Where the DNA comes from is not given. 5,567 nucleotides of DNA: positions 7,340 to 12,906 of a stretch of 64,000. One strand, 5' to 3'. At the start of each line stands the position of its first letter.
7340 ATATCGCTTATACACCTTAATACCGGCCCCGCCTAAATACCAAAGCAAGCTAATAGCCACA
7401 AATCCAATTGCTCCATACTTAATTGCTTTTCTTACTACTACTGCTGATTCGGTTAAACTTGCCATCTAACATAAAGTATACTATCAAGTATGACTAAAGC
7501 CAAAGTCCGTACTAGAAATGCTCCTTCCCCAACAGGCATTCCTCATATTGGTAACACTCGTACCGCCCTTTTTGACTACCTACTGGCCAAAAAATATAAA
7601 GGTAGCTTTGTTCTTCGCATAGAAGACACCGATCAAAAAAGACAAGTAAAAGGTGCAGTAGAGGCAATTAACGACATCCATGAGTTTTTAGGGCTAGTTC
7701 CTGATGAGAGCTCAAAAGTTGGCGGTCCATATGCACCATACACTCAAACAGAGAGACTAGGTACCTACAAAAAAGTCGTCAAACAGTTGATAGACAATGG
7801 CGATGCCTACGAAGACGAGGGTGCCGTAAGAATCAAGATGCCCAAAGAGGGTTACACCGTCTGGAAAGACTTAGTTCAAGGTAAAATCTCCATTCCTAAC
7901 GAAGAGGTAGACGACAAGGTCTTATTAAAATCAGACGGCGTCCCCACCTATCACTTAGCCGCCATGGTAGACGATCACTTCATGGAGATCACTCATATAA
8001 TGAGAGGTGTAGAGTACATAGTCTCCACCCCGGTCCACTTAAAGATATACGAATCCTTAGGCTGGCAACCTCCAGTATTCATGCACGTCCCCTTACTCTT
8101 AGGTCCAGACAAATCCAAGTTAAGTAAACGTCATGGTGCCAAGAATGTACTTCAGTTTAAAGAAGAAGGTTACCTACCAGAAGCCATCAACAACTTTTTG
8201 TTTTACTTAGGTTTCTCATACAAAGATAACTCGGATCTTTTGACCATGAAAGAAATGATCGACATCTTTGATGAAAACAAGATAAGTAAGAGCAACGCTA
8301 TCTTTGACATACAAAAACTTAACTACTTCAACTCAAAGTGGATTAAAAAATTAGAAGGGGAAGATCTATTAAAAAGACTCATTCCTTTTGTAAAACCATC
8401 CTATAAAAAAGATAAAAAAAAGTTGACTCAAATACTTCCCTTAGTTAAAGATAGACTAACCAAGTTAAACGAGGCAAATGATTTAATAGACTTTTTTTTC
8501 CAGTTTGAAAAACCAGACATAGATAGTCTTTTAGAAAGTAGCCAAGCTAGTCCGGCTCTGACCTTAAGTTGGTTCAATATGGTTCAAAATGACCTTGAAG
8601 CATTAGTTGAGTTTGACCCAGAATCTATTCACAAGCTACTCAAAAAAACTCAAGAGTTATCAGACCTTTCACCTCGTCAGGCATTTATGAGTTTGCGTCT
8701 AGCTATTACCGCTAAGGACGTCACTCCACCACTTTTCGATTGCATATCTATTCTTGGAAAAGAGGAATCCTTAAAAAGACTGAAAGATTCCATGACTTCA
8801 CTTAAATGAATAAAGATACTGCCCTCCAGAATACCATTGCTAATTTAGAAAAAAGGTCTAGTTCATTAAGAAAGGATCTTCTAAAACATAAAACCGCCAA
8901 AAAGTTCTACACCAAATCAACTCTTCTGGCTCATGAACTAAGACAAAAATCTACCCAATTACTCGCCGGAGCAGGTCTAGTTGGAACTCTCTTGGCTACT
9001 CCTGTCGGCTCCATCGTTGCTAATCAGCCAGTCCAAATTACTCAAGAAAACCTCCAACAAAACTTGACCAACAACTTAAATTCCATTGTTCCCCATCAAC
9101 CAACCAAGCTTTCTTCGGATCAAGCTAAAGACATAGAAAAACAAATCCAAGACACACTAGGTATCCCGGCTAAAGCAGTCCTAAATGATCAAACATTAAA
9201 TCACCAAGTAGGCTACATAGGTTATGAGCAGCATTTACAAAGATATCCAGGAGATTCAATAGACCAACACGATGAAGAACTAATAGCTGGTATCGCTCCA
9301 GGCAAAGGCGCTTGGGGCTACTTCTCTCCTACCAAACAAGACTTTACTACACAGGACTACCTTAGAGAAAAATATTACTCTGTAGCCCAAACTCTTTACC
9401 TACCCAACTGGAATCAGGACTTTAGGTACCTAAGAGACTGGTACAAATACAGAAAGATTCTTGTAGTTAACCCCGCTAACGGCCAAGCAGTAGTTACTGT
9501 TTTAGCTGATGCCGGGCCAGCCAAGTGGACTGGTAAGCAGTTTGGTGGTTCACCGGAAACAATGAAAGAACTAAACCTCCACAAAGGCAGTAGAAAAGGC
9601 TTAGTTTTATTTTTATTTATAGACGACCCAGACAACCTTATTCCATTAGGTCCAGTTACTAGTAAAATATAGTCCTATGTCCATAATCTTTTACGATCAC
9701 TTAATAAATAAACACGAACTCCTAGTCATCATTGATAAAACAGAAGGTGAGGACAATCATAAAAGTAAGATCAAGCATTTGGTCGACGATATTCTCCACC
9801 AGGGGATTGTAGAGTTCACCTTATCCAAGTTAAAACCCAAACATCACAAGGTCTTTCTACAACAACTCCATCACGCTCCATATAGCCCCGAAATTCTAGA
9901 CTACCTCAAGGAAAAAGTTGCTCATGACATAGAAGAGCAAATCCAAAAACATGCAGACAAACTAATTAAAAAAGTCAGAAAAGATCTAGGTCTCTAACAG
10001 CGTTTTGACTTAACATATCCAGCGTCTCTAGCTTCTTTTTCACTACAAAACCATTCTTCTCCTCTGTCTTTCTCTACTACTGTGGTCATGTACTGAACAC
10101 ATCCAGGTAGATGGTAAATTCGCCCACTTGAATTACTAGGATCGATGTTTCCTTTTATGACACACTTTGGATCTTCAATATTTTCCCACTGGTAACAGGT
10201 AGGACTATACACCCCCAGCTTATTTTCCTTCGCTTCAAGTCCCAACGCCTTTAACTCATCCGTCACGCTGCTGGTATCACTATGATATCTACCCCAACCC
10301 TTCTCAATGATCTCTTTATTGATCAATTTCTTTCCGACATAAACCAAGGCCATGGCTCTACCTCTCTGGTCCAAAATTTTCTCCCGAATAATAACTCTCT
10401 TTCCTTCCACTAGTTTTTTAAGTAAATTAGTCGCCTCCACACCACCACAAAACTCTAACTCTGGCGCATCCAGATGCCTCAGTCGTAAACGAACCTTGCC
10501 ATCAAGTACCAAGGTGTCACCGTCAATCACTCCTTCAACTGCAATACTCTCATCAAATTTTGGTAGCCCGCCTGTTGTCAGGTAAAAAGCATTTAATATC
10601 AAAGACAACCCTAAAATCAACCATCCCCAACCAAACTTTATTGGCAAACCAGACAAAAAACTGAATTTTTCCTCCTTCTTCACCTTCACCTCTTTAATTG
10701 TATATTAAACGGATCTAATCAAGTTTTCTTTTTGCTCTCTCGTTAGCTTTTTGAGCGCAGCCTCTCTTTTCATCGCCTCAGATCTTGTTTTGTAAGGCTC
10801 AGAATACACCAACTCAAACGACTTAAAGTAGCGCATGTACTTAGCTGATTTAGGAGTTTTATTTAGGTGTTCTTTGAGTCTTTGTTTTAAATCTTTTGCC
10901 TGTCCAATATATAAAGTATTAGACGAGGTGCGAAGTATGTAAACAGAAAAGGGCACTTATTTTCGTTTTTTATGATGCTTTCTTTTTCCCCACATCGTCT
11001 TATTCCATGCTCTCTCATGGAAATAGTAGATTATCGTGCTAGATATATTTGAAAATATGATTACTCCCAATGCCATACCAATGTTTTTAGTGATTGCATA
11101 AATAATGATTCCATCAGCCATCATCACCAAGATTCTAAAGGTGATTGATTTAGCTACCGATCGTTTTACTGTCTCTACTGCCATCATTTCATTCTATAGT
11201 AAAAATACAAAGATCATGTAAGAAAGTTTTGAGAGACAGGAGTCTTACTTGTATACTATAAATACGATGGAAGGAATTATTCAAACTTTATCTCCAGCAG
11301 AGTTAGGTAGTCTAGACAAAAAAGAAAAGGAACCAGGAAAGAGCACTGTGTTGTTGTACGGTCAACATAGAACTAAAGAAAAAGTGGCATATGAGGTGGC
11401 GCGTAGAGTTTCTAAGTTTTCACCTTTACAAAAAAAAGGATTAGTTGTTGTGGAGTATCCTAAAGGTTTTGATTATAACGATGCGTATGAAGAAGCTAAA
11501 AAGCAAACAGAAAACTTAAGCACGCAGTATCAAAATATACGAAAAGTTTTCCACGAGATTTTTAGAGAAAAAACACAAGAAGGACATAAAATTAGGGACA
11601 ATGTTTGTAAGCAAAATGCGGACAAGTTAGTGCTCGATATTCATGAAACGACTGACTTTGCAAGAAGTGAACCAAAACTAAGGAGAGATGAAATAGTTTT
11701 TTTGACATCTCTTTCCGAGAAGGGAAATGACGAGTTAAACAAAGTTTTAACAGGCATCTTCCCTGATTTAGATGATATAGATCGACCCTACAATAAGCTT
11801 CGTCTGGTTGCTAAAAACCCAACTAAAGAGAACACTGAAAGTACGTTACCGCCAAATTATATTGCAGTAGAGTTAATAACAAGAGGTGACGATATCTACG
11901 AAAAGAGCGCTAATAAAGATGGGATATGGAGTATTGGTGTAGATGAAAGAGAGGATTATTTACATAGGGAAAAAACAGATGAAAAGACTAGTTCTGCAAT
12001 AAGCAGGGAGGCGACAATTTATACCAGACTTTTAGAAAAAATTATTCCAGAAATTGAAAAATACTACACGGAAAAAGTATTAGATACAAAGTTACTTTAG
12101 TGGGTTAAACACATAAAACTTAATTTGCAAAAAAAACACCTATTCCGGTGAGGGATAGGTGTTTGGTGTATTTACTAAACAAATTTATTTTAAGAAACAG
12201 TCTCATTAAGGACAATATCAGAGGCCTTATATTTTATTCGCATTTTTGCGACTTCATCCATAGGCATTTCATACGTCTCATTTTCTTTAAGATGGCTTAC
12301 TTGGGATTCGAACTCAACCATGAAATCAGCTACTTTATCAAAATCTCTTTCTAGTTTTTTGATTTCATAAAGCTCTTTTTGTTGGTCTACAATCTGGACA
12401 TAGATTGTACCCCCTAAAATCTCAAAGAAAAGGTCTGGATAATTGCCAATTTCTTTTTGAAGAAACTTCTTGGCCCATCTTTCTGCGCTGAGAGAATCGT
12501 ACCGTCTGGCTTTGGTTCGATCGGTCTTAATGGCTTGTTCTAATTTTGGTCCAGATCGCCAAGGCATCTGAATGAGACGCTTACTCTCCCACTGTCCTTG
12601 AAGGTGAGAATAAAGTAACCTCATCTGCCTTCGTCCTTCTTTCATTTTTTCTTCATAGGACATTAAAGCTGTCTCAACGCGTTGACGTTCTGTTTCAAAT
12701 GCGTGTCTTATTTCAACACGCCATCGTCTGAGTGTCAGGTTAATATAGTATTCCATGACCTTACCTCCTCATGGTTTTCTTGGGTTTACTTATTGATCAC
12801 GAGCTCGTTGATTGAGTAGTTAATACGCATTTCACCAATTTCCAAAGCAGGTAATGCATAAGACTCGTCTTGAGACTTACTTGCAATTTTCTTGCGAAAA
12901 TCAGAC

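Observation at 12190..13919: Tandem array of three divergent ~185-aa paralogs with conserved upstream RBS motifs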

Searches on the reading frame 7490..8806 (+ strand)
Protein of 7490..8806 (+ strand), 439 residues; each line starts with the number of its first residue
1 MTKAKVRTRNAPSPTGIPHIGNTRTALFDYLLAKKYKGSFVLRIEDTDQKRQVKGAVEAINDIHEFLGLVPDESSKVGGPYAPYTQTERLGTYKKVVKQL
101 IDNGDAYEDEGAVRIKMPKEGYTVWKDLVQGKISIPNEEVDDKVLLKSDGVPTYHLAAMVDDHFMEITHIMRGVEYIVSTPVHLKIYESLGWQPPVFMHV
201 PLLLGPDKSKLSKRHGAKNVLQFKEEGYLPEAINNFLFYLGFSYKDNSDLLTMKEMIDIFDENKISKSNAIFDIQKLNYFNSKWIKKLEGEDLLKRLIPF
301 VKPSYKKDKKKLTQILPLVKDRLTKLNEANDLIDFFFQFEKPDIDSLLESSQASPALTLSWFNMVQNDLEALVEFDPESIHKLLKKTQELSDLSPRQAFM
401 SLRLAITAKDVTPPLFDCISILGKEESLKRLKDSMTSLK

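Call 29: find_related_loci(query=window:7490-8806:+, collection=genome_contigs, flank=10000)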
Query window:7490-8806:+ (439 aa) in genome_contigs; peptide patterns used: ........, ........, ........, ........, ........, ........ (x = any residue, [..] = any of these).
111 stretches matched a pattern; 4 encode a relative of the query (tblastn E <= 1e-3); 4 distinct loci.
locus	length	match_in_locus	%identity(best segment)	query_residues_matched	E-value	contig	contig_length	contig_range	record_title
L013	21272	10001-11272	60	1-436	2e-173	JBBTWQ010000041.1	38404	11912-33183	MAG: Patescibacteria group bacterium isolate H41-bin014_1 H41_bin014_1_000000000041, whole genome shotgun sequence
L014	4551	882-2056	76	1-432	3e-110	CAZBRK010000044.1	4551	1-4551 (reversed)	MAG TPA_asm: uncultured Pseudomonadales bacterium isolate binchicken_co243_137 genome assembly, contig: NODE_19431_lengt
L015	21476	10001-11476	38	1-439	3e-103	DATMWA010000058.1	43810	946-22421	MAG TPA_asm: Anaerolineales bacterium isolate SMAG_U13082 k141_50588, whole genome shotgun sequence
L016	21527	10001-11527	32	6-431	4e-78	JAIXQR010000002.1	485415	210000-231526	MAG: bacterium isolate C4_MAG_00035 pond_C4_MAG_00035_000000000004, whole genome shotgun sequence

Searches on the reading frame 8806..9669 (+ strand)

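Call 39: search_protein_families(library=pfam, proteins=[window:8806-9669:+], max_evalue=1)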
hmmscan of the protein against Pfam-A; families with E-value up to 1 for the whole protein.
window:8806-9669:+ (288 aa): 0 families

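Call 83: search_protein_families(library=ncbifam, proteins=[window:8806-9669:+], max_evalue=0.01)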
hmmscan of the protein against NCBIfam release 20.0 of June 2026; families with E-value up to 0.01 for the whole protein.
window:8806-9669:+ (288 aa): 0 families

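Call 84: search_protein_families(library=padloc, proteins=[window:8806-9669:+], max_evalue=0.01)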
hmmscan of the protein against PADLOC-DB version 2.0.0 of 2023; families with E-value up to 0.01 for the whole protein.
window:8806-9669:+ (288 aa): 1 family
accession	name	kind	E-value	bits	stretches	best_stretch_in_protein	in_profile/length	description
PDLC02381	pAgo_II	-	0.0018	14.8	1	81-148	442-508/617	Class II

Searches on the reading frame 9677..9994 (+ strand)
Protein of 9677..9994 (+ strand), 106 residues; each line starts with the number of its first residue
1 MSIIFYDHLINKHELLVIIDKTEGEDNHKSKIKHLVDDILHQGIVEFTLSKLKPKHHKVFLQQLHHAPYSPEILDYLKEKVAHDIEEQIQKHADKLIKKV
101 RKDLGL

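Call 39: search_protein_families(library=pfam, proteins=[window:9677-9994:+], max_evalue=1)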
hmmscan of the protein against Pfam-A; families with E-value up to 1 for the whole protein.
window:9677-9994:+ (106 aa): 3 families
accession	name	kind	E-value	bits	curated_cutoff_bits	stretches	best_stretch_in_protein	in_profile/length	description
PF17241.8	Retrotran_gag_4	-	0.065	13.4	23.5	1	18-91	54-126/154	Ty5 Gag N-terminal region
PF20376.4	DUF6671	-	0.12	12.6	23.8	1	28-91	89-151/217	Domain of unknown function (DUF6671)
PF00781.29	DAGK_cat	-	0.24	11.4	23.6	1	15-66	2-53/125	Diacylglycerol kinase catalytic domain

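Call 83: search_protein_families(library=ncbifam, proteins=[window:9677-9994:+], max_evalue=0.01)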
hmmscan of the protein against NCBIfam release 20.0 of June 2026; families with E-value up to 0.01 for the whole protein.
window:9677-9994:+ (106 aa): 0 families

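Call 84: search_protein_families(library=padloc, proteins=[window:9677-9994:+], max_evalue=0.01)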
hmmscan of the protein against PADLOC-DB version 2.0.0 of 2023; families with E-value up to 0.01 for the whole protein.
window:9677-9994:+ (106 aa): 1 family
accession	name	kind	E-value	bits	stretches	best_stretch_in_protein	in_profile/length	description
PDLC01267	Cmr5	-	0.00051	18.4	1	19-93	16-78/109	CAS-III-B; effector_SS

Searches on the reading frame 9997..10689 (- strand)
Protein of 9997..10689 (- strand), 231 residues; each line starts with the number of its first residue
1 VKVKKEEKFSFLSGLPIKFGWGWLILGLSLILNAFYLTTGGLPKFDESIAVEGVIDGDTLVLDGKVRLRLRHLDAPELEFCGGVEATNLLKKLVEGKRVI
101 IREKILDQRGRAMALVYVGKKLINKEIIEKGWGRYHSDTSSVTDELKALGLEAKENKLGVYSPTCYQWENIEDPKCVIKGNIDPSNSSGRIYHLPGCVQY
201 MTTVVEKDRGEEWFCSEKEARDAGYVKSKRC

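Call 83: search_protein_families(library=ncbifam, proteins=[window:9997-10689:-], max_evalue=0.01)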
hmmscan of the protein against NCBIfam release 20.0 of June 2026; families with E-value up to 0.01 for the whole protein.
window:9997-10689:- (231 aa): 3 families
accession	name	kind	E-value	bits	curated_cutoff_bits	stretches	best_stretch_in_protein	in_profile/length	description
NF051437.1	sunset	domain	2.7e-09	36.9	27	1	178-229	1-42/42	sunset domain-containing protein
NF047694.1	TnucaseNucIStaph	equivalog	2.4e-08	33.7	250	1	46-161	44-174/175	thermonuclease NucI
NF047969.1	CaNuclEcnA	equivalog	1.5e-06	28.3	180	1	83-161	66-148/151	calcium-activated nuclease EcnA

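Call 84: search_protein_families(library=padloc, proteins=[window:9997-10689:-], max_evalue=0.01)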
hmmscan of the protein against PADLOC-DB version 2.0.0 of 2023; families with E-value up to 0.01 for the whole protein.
window:9997-10689:- (231 aa): 1 family
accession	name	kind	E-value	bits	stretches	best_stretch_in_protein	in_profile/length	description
PDLC01096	C3a212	-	3.4e-08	31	1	47-165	46-180/279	SNc+LTD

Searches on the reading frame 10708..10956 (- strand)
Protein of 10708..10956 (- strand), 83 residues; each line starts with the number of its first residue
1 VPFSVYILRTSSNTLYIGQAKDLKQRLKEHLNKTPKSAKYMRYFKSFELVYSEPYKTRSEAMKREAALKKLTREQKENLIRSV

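Call 83: search_protein_families(library=ncbifam, proteins=[window:10708-10956:-], max_evalue=0.01)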
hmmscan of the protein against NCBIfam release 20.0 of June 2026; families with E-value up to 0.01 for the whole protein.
window:10708-10956:- (83 aa): 6 families
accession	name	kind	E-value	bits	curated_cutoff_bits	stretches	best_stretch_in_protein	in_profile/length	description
TIGR01453.1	grpIintron_endo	subfamily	1.6e-07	31.6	56.05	1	5-74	4-81/215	group I intron endonuclease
NF011261.0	PRK14667.1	equivalog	1.3e-06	27.3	818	1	4-50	18-64/567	excinuclease ABC subunit C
NF005906.0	PRK07883.1-4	equivalog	2e-05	23.1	495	1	5-48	218-263/563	DEDD exonuclease domain-containing protein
TIGR00194.1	uvrC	equivalog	0.0036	16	285.45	1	11-68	21-77/574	excinuclease ABC subunit UvrC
NF005905.0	PRK07883.1-3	equivalog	0.0037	15.9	508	1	5-36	229-261/581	DEDD exonuclease domain-containing protein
NF011262.0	PRK14668.1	equivalog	0.0096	14.3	544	0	5-72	19-84/577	excinuclease ABC subunit C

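Call 84: search_protein_families(library=padloc, proteins=[window:10708-10956:-], max_evalue=0.01)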
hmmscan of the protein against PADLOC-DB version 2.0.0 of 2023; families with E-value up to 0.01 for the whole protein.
window:10708-10956:- (83 aa): 5 families
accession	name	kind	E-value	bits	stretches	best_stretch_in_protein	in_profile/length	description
PDLC04925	PDC-S14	-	1.8e-05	21.9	1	5-33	65-98/301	-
PDLC04922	PDC-S14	-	0.00029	18.2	1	4-34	51-80/305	-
PDLC03701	HEase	-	0.00044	18.2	1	7-44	8-45/271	homing endonuclease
PDLC04923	PDC-S14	-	0.0006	17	1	10-32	78-106/320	-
PDLC03975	UzuA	-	0.006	14.3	0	14-33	169-188/277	-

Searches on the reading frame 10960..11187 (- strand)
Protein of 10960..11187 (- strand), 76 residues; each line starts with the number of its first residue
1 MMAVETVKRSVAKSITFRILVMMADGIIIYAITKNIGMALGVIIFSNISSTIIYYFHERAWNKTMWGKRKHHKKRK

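Call 39: search_protein_families(library=pfam, proteins=[window:10960-11187:-], max_evalue=1)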
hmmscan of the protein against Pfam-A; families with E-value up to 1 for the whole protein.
window:10960-11187:- (76 aa): 4 families
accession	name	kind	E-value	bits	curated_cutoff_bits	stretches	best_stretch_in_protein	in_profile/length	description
PF09834.14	DUF2061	-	1.3e-12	48.4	23.1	1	11-62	1-52/52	Predicted membrane protein (DUF2061)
PF14242.11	DUF4342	-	0.022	15.2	25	1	4-45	16-56/81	Domain of unknown function (DUF4342)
PF08426.15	ICE2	-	0.025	14.1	25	1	2-37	290-325/405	ICE2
PF11190.13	DUF2976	-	0.049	13.9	28.2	1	29-68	23-62/87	Protein of unknown function (DUF2976)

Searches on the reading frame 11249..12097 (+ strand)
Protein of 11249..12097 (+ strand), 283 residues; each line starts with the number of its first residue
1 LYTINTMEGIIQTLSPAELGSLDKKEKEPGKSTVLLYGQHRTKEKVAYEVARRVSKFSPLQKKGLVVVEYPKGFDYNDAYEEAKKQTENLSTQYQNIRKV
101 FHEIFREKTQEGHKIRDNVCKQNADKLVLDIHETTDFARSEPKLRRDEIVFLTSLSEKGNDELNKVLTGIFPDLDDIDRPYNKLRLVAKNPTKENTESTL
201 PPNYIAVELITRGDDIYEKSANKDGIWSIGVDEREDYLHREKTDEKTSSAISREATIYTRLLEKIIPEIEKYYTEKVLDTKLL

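Call 39: search_protein_families(library=pfam, proteins=[window:11249-12097:+], max_evalue=1)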
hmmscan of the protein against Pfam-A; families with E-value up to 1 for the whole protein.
window:11249-12097:+ (283 aa): 1 family
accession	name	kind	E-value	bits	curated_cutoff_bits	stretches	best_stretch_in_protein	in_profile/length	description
PF11172.13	DUF2959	-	0.037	14.7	26.8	1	76-126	59-109/190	Protein of unknown function (DUF2959)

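Call 83: search_protein_families(library=ncbifam, proteins=[window:11249-12097:+], max_evalue=0.01)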
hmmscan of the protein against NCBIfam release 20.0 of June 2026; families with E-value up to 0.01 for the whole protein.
window:11249-12097:+ (283 aa): 0 families

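Call 84: search_protein_families(library=padloc, proteins=[window:11249-12097:+], max_evalue=0.01)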
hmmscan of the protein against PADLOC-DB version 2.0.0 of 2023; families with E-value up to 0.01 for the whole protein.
window:11249-12097:+ (283 aa): 1 family
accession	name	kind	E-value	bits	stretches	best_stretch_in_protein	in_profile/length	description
PDLC02678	DndG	-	0.0019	15.6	1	49-156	264-371/428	DndG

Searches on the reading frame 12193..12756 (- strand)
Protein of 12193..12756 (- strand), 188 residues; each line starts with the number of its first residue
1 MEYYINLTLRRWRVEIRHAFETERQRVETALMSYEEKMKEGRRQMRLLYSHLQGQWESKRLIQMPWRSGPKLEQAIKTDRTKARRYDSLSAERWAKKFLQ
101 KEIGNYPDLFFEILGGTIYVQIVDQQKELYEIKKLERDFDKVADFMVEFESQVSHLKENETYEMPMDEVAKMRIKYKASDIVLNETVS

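Call 4: search_protein_families(library=pfam, proteins=[window:12193-12756:-], max_evalue=10)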
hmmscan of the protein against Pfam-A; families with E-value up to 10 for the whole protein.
window:12193-12756:- (188 aa): 0 families

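Call 5: search_protein_families(library=phrogs, proteins=[window:12193-12756:-], max_evalue=10)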
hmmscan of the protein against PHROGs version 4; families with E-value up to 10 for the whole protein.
window:12193-12756:- (188 aa): 2 families
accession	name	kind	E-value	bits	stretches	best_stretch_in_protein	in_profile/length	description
phrog_33562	-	unknown function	0.021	15.6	1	118-187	36-106/225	-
phrog_20478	-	unknown function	0.042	15.3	1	114-181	32-96/114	-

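Call 11: search_protein_families(library=ncbifam, proteins=[window:12193-12756:-], max_evalue=10)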
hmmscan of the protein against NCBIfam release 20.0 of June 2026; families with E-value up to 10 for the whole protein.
window:12193-12756:- (188 aa): 0 families

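Call 12: search_protein_families(library=padloc, proteins=[window:12193-12756:-], max_evalue=10)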
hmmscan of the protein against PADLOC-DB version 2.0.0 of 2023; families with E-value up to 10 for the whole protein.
window:12193-12756:- (188 aa): 0 families
